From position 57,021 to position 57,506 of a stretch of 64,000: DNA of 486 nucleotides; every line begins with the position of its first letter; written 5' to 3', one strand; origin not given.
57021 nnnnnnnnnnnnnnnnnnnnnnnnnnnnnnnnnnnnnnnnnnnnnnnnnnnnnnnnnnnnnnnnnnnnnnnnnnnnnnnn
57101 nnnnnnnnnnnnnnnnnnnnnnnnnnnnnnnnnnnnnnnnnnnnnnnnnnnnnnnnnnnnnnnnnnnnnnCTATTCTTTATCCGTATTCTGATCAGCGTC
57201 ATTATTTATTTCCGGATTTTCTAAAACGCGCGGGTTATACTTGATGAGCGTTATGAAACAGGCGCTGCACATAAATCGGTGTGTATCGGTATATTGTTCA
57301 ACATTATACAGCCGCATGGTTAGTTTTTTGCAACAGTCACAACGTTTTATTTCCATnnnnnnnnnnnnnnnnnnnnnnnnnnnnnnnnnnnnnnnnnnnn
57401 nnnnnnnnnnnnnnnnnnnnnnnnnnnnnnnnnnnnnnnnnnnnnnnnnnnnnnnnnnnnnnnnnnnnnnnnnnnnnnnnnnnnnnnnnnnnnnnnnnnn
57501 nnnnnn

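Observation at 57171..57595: Tandem paralogous zinc-ribbon mini-proteins at the head of the chemosensory operon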

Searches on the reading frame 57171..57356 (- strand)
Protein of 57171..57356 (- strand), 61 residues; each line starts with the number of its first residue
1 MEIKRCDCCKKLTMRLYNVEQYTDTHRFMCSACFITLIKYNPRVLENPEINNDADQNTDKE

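Call 5: search_protein_families(library=pfam, proteins=[window:57171-57356:-], max_evalue=1)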
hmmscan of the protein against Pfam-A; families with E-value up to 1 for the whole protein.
window:57171-57356:- (61 aa): 1 family
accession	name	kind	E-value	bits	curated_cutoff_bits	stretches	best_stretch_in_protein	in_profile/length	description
PF24734.1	DUF7685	-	0.0047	17.2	27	1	5-34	1-32/43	Domain of unknown function (DUF7685)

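Call 6: search_protein_families(library=ncbifam, proteins=[window:57171-57356:-], max_evalue=1)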
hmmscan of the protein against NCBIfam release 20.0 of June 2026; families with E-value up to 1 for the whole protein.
window:57171-57356:- (61 aa): 0 families

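Call 9: find_homologous_proteins(query=window:57171-57356:-, max_evalue=1)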
Query window:57171-57356:- (61 aa): 1 proteins with E <= 1 among 1 candidates.
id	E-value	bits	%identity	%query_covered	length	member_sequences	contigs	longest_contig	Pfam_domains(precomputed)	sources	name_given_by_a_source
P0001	1.4e-35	137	100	100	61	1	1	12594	-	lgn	-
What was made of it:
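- Tried and rejected: With ORF2 it found only itself (call 9).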

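Call 10: find_encoding_contigs(protein=P0001, flank=10000, max_places=6)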
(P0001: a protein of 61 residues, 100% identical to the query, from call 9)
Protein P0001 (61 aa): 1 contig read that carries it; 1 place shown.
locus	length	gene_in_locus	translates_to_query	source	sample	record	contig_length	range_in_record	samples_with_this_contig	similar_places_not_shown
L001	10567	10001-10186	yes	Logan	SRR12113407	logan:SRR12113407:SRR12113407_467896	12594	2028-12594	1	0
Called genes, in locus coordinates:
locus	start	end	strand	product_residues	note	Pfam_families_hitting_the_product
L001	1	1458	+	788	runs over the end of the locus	PF03425:CBM_11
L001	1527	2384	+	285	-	PF12833:HTH_18, PF00165:HTH_AraC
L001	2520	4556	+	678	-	-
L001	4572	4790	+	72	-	-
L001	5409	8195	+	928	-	PF13426:PAS_9 (weak), PF08447:PAS_3, PF08448:PAS_4, PF00989:PAS, PF13426:PAS_9, PF08447:PAS_3, PF00512:HisKA, PF02518:HATPase_c, +6 more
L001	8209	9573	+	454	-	PF00072:Response_reg, PF00158:Sigma54_activat, PF14532:Sigma54_activ_2, PF07728:AAA_5 (weak), PF25601:AAA_lid_14, PF02954:HTH_8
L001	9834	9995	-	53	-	-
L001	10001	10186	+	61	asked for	-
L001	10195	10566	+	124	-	?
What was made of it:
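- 57171..57356 (-): ZR2: Cys4 mini-protein, 61 aa, ATG start. Overlaps the ZR1 stop by 10 nt and ends 8 nt before the MCP-like start. ZR2-type subfamily (T13, L-Y, C-S-x-C-F) with an acidic tail. Called as a gene in a Logan assembly (P0001; calls 9, 10).
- The Logan gene caller called a 53 aa antisense ORF instead of ZR1 (call 10).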

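Call 50: predict_structure(alignment_id=A4)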
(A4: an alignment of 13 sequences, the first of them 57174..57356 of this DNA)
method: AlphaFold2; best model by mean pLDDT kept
length: 61 residues; sequences in the alignment: 13
mean_pLDDT: 79.6   pTM: 0.59
mean pLDDT of the five models: 79.6, 79.0, 78.9, 78.6, 78.3
residues with pLDDT >= 90: 32; 70-90: 12; 50-70: 9; < 50: 8
segments of 3 or more residues with pLDDT < 50: 54-61
pLDDT, mean of each block of 10 residues (from residue 1): 93 94 91 92 66 45 39
secondary structure, 60 per line:
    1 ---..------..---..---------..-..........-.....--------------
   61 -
elements in order: H31-40 H42-46
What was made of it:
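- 57171..57356 (-): AF2 pLDDT is above 90 for residues 1-40 (call 50).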

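Call 53: search_solved_structures(query=A4, max_evalue=10, show_alignments=3)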
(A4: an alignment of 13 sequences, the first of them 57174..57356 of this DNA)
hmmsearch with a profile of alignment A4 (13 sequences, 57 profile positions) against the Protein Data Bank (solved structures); distinct sequences matched with E-value up to 10: 3.
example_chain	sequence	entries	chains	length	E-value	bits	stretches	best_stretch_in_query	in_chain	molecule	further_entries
4fh8_A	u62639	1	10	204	1.7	11.8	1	12-30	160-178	AcePrx-1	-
4kw6_A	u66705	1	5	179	1.8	11.7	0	12-30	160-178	Peroxiredoxin-1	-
7mc1_A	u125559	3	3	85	4.2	10.5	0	1-13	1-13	Isoform 2 of Zinc finger and BTB domain-containing protein 17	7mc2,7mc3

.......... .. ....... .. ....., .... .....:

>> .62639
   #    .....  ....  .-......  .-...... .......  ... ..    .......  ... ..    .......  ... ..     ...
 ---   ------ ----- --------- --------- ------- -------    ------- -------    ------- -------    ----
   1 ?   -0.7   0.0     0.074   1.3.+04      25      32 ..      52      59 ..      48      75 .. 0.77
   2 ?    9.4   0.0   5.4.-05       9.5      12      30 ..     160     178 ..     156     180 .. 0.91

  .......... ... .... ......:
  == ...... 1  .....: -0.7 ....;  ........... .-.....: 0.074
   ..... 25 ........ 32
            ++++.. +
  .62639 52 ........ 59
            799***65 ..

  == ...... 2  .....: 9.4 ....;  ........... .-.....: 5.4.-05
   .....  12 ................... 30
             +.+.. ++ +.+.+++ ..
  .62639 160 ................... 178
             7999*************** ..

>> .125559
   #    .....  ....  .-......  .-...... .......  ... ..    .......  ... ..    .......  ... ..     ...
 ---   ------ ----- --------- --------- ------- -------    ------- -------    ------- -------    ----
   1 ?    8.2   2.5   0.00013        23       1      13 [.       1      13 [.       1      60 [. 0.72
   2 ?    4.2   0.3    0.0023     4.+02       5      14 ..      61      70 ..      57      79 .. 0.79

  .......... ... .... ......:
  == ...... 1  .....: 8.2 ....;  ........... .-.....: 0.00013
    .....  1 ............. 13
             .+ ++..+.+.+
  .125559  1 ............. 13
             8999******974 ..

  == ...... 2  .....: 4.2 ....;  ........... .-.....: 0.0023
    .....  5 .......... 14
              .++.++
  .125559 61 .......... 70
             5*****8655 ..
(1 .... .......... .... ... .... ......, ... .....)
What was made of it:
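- Tried and rejected: A PDB sequence search gave nothing (call 53).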

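Call 54: search_protein_families(library=pfam, alignment_id=A4, max_evalue=1)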
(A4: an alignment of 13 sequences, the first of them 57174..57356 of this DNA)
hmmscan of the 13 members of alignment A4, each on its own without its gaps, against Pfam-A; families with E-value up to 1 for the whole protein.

A. member 1, window:57174-57356:- (61 aa): 1 family
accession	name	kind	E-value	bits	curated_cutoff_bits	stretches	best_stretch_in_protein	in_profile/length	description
PF24734.1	DUF7685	-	0.0047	17.2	27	1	5-34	1-32/43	Domain of unknown function (DUF7685)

B. families by the number of members that match (of 13 scanned): 19 families
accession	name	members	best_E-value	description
PF24734.1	DUF7685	7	0.00091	Domain of unknown function (DUF7685)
PF24458.1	DUF7573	6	0.00084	Domain of unknown function (DUF7573)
PF03691.19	UPF0167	3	0.067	Uncharacterised protein family (UPF0167)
PF05810.19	NinF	2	0.045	NinF protein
PF18439.7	zf_UBZ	2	0.075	Ubiquitin-Binding Zinc Finger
PF08271.17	Zn_Ribbon_TF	1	0.018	TFIIB zinc-binding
PF14677.12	FANCI_S3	1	0.037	FANCI solenoid 3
PF23011.2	PHD-1st_NSD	1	0.043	Histone-lysine N-methyltransferase NSD-like, PHD zinc finger 1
PF23477.1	zf_Tbcl_2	1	0.045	Probable treble clef zinc finger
PF12562.13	Pox_I6_C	1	0.066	Poxvirus telomere-binding protein I6, C-terminal domain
PF08394.17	Arc_trans_TRASH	1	0.09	Archaeal TRASH domain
PF22609.1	Fe_hydrogense_Fe-S_bd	1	0.095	Iron hydrogenase 1-like, iron-sulfur centre-binding domain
PF10058.14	Zn_ribbon_10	1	0.13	ER junction formation factor lunapark, zinc ribbon finger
PF19133.5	DUF5816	1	0.15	Family of unknown function (DUF5816)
PF07282.18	Cas12f1-like_TNB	1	0.15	Cas12f1-like, TNB domain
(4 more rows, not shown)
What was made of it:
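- Closest known: Haloarchaeal one-domain zinc-finger micro-proteins. Same: Seven and six of 13 family members give sub-threshold hits to the DUF7685 and DUF7573 models (call 54).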

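Call 55: fold_search(model_id=the predicted structure, library=pdb)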
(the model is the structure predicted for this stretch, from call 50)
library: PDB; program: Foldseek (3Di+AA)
matches with E <= 10: 181; with E <= 0.001: 0
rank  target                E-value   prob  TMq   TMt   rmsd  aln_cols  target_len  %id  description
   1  2ecy_MODEL_1_A        4.4e-01  0.82  0.45  0.42   3.0        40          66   15  Solution structure of the Zinc finger, C3HC4 type (RING finger)" domain of TNF receptor-associated factor 3 (released 2008-02-26)
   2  6ds6                  4.7e-01  0.80  0.41  0.46   3.4        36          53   17  Crystal structure of p300 ZZ domain in complex with histone H3 peptide (released 2018-08-29)
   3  4ez4_B                5.7e-01  0.28  0.37  0.07   3.9        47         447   11  free KDM6B structure (released 2012-08-08)
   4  9e6q_AW               6.1e-01  0.21  0.37  0.39   9.2        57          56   28  Cryo-EM structure of the Pyrobaculum calidifontis 50S ribosomal subunit in complex with Dri (released 2024-11-20)
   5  5ypf_A                6.5e-01  0.54  0.38  0.46   4.0        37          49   24  p62/SQSTM1 ZZ domain with Trp-peptide (released 2018-08-29)
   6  4eyu_B                7.0e-01  0.23  0.36  0.07   4.0        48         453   12  The free structure of the mouse C-terminal domain of KDM6B (released 2012-08-08)
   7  7zwc_b                7.5e-01  0.35  0.39  0.08   3.6        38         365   26  Structure of SNAPc:TBP-TFIIA-TFIIB sub-complex bound to U5 snRNA promoter (released 2022-11-30)
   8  4ez4_A                7.5e-01  0.23  0.36  0.07   3.8        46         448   11  free KDM6B structure (released 2012-08-08)
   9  6v8o_I                8.0e-01  0.44  0.39  0.10   3.1        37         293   22  RSC core (released 2020-01-15)
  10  2xeu_A                1.1e+00  0.44  0.43  0.41   3.0        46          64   15  Ring domain (released 2010-07-28)
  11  4eyu_A                1.1e+00  0.21  0.38  0.07   3.5        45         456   13  The free structure of the mouse C-terminal domain of KDM6B (released 2012-08-08)
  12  6g8f                  1.2e+00  0.15  0.37  0.07   5.0        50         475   20  Crystal structure of UTX complexed with GSK-J1 (released 2018-10-10)
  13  5ypg_A                1.3e+00  0.38  0.40  0.46   3.6        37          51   24  p62/SQSTM1 ZZ domain with Leu-peptide (released 2018-08-29)
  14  6f6d_A                1.3e+00  0.20  0.40  0.08   4.8        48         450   12  The catalytic domain of KDM6B in complex with H3(17-33)K18IA21M peptide (released 2018-10-17)
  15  8cmz                  1.4e+00  0.30  0.35  0.05   3.7        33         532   15  Crystal structure of CREBBP-R1446C histone acetyltransferase domain in complex with Coenzyme A (released 2024-03-06)
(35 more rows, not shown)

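Call 91: search_protein_families(library=phrogs, proteins=[window:57174-57356:-], max_evalue=1)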
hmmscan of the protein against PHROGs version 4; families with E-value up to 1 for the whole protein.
window:57174-57356:- (61 aa): 2 families
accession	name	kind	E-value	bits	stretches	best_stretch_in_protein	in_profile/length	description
phrog_9584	-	unknown function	0.042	14.7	1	4-36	7-48/59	-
phrog_4921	-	unknown function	0.11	13.6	1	4-53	64-107/116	-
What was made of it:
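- Tried and rejected: Pfam, NCBIfam and PHROGs gave nothing significant (calls 5, 6, 54, 91).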

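Call 95: fold_search(model_id=the predicted structure, library=viral)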
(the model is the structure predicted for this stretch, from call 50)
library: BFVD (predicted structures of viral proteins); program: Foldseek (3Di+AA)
matches with E <= 10: 404; with E <= 0.001: 0
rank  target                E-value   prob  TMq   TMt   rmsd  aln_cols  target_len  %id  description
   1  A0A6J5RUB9            5.1e-02  0.97  0.48  0.51   7.6        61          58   21  Uncharacterized protein [uncultured Caudovirales phage]
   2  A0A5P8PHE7            9.3e-02  0.90  0.53  0.56  15.7        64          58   22  Uncharacterized protein [Serratia phage Muldoon]
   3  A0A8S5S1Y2            1.1e-01  0.95  0.53  0.44   6.3        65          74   20  Uncharacterized protein [Siphoviridae sp. ctCIv11]
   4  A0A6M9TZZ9            1.8e-01  0.87  0.50  0.25   4.9        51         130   20  Uncharacterized protein [Drosophila-associated filamentous virus]
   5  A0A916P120            2.0e-01  0.96  0.52  0.29   3.2        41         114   20  RING-type domain-containing protein [Adoxophyes honmai entomopoxvirus 'L']
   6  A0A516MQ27            2.1e-01  0.69  0.48  0.49  10.4        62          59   18  (no name in the UniProt tables at hand)
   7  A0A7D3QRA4            2.2e-01  0.77  0.52  0.51   4.5        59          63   24  (no name in the UniProt tables at hand)
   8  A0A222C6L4            2.2e-01  0.41  0.39  0.08   7.5        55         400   14  Polyprotein (Fragment) [Sacbrood virus]
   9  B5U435                2.4e-01  0.82  0.54  0.56  13.3        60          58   20  Uncharacterized protein [Mycobacterium phage Troll4]
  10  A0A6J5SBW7            2.4e-01  0.44  0.41  0.40   7.1        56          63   21  Uncharacterized protein [uncultured Caudovirales phage]
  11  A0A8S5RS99            2.6e-01  0.57  0.43  0.36   7.4        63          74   16  Uncharacterized protein [Siphoviridae sp. ctKy93]
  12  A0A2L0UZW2            3.1e-01  0.54  0.41  0.47   3.5        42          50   21  Uncharacterized protein [Agrobacterium phage Atu_ph07]
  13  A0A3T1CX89            3.6e-01  0.23  0.34  0.11   6.4        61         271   20  DNA-3-methyladenine glycosylase [Acanthamoeba castellanii medusavirus J1]
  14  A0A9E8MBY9            3.6e-01  0.21  0.37  0.28  16.9        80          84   16  (no name in the UniProt tables at hand)
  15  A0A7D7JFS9            3.8e-01  0.44  0.42  0.36   8.4        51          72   22  HNH endonuclease [Pseudomonas phage Persinger]
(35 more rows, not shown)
